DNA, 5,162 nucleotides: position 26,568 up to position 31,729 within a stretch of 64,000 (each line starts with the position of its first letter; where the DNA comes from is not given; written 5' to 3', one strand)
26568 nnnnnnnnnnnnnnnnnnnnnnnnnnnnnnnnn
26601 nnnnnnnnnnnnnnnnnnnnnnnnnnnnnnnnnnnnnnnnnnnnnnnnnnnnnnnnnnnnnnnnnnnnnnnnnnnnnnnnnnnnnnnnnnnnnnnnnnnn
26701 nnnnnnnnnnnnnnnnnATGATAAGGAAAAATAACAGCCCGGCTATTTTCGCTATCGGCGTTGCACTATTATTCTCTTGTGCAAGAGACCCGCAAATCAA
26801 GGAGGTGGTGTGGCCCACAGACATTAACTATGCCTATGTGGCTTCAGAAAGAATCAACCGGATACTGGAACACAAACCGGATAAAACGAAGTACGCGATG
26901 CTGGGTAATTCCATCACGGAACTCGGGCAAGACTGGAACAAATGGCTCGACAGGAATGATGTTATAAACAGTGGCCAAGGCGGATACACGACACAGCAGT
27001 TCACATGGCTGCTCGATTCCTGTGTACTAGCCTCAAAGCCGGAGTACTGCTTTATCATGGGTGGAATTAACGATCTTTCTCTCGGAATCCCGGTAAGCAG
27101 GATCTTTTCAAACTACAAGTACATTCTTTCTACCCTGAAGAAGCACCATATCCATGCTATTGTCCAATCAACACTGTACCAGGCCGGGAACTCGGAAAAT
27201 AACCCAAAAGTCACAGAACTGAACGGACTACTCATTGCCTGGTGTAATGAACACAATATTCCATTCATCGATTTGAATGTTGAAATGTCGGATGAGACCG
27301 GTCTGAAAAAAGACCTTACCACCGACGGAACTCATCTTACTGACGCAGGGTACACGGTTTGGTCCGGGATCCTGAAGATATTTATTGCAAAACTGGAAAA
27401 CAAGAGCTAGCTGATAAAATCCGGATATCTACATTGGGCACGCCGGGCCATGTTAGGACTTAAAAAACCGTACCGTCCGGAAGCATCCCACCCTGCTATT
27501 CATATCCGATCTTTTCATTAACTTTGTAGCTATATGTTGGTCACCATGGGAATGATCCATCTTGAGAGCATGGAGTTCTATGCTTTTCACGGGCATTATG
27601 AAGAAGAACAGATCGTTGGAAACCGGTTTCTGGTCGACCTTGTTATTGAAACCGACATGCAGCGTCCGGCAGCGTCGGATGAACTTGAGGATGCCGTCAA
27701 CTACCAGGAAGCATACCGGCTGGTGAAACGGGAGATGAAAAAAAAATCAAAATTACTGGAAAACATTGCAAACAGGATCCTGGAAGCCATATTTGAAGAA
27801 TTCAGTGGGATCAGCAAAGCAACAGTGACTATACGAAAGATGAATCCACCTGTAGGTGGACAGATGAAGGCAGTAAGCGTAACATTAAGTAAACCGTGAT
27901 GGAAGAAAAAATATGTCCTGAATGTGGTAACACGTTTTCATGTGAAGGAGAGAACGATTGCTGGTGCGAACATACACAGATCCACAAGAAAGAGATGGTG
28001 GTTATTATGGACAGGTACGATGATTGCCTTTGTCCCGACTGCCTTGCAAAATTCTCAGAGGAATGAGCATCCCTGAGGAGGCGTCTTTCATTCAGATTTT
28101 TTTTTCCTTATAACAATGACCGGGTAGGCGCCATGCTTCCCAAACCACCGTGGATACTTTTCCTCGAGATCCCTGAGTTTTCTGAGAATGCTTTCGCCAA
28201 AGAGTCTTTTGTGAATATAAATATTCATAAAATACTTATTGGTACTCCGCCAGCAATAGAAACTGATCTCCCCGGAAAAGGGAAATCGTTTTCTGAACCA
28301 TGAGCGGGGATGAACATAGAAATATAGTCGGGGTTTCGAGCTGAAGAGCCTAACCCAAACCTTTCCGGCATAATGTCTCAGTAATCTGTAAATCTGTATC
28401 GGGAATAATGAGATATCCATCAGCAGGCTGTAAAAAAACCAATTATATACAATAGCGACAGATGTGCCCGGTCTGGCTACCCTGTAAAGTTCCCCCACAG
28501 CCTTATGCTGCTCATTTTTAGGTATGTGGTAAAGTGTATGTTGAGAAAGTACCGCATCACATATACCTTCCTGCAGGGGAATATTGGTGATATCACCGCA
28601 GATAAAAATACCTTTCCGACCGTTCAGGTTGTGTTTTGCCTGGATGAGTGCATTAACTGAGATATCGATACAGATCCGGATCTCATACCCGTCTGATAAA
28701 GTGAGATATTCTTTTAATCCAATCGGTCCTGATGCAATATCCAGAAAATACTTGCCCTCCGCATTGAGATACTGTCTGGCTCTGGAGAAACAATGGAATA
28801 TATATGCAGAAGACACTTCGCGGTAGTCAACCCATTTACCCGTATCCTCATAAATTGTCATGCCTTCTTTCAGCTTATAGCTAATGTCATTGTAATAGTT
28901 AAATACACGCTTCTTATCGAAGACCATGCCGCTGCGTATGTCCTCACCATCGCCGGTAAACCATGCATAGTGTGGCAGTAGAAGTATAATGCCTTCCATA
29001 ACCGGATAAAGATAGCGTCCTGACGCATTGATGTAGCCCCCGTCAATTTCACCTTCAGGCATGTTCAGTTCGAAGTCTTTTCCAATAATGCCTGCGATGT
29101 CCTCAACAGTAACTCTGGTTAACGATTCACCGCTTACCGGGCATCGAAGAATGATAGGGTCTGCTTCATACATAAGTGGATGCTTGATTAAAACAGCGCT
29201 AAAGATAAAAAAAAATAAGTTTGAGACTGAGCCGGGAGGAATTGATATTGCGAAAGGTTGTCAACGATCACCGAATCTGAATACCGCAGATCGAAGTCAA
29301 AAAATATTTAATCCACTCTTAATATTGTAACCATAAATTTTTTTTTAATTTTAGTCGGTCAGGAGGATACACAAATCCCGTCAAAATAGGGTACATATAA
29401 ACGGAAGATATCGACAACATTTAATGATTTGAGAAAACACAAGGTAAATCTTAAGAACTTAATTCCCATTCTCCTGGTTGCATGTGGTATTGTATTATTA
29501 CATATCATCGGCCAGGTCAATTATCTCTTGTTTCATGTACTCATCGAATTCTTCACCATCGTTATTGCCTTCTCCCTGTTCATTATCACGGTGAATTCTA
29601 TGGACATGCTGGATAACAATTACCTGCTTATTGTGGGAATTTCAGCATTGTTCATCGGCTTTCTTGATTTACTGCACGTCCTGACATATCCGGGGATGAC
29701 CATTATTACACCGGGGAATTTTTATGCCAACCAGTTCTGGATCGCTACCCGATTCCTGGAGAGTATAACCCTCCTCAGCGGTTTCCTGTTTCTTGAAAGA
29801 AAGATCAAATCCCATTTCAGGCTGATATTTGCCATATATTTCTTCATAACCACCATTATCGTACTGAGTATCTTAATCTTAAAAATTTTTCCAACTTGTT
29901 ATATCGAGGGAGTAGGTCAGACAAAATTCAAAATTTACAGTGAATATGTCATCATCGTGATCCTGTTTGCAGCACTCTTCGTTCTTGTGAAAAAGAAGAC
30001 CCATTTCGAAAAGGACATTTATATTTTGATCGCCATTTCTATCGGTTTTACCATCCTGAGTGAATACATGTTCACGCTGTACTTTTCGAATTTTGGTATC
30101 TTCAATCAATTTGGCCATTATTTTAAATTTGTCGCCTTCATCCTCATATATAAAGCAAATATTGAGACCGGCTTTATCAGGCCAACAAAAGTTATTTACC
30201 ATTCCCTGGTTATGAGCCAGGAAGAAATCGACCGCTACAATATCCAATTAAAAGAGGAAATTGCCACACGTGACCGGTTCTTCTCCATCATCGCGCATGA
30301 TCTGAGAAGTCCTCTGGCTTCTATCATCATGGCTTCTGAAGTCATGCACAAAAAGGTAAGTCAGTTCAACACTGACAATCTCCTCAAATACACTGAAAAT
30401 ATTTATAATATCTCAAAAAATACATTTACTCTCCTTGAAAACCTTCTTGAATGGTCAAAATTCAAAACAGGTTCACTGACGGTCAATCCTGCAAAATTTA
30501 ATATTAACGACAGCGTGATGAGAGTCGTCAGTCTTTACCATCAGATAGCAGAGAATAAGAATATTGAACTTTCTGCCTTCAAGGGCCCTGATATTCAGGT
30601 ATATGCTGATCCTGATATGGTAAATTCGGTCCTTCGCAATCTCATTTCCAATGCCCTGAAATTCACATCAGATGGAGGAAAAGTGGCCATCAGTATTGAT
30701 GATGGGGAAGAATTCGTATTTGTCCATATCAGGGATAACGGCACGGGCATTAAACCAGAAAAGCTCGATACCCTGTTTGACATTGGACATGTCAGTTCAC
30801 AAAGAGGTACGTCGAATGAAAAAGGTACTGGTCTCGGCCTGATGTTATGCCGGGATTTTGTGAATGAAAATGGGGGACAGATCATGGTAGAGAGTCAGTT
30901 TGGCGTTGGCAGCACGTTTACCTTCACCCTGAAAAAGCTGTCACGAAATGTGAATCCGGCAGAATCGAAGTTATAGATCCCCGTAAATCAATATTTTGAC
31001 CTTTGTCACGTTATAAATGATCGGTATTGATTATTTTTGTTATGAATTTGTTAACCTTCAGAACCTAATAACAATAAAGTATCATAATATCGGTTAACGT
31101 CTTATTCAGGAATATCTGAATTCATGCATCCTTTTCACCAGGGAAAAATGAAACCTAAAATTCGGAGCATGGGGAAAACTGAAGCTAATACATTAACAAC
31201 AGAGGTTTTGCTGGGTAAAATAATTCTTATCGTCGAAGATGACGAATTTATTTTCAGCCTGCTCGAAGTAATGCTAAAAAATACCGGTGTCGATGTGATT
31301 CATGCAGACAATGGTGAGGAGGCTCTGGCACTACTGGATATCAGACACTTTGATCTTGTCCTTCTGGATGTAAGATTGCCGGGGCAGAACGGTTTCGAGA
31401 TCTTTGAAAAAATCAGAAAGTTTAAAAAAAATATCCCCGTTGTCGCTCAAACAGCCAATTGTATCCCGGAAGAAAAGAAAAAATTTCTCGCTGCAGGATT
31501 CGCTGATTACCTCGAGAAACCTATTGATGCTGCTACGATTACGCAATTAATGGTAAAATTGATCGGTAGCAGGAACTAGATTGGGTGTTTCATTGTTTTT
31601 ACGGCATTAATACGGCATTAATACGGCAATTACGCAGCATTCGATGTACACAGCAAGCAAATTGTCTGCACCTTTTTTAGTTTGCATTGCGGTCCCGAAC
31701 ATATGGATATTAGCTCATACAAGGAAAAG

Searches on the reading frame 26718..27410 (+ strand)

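Call 67: search_protein_families(library=pfam, proteins=[window:26718-27410:+], max_evalue=0.00001)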
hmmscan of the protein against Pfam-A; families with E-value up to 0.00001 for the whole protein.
window:26718-27410:+ (230 aa): 2 families
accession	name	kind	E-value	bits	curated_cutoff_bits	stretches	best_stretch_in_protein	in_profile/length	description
PF13472.12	Lipase_GDSL_2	-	4.9e-22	79.7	32.9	1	62-213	2-177/178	GDSL-like Lipase/Acylhydrolase family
PF00657.28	Lipase_GDSL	-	5.3e-08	33.7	23.6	1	81-214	43-203/208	GDSL-like Lipase/Acylhydrolase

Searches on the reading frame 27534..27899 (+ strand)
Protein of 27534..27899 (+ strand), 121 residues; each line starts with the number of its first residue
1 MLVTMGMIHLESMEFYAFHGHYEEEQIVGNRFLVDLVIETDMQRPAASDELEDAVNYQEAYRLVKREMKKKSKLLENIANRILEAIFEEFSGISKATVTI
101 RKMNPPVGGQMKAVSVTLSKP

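Call 67: search_protein_families(library=pfam, proteins=[window:27534-27899:+], max_evalue=0.00001)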
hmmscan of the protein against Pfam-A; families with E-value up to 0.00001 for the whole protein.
window:27534-27899:+ (121 aa): 1 family
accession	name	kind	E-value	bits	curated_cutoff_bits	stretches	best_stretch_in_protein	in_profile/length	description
PF02152.23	FolB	-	4.3e-34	117.9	31.8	1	8-118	1-112/113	Dihydroneopterin aldolase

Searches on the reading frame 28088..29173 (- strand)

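Call 67: search_protein_families(library=pfam, proteins=[window:28088-29173:-], max_evalue=0.00001)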
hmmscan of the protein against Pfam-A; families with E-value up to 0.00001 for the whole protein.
window:28088-29173:- (361 aa): 2 families
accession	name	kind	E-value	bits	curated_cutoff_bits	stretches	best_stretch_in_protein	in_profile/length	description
PF08241.18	Methyltransf_11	-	1e-13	52.1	21.2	1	144-240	1-94/95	Methyltransferase domain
PF13649.12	Methyltransf_25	-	4e-10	40.7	27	1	144-236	2-96/97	Methyltransferase domain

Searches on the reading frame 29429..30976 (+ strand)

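Call 67: search_protein_families(library=pfam, proteins=[window:29429-30976:+], max_evalue=0.00001)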
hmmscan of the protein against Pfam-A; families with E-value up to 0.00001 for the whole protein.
window:29429-30976:+ (515 aa): 3 families
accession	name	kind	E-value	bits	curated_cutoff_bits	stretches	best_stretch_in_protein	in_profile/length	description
PF17159.10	MASE3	-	2.5e-76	256.7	31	1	29-252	3-226/226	Membrane-associated sensor domain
PF02518.31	HATPase_c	-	2.9e-24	86.1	26.4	1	394-503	2-109/111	Histidine kinase-, DNA gyrase B-, and HSP90-like ATPase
PF00512.31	HisKA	-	7.7e-10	39.1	26.9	1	281-347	2-65/66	His Kinase A (phospho-acceptor) domain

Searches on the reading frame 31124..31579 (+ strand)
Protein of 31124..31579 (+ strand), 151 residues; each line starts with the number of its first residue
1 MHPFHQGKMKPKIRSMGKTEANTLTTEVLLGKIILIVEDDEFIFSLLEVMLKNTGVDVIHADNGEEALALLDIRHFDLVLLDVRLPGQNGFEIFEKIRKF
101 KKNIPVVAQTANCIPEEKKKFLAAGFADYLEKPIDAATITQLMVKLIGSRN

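Call 67: search_protein_families(library=pfam, proteins=[window:31124-31579:+], max_evalue=0.00001)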
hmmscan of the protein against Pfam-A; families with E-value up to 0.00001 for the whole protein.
window:31124-31579:+ (151 aa): 1 family
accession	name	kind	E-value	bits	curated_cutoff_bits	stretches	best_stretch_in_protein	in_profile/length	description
PF00072.30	Response_reg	-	1.2e-26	93.5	30.2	1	34-141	1-108/111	Response regulator receiver domain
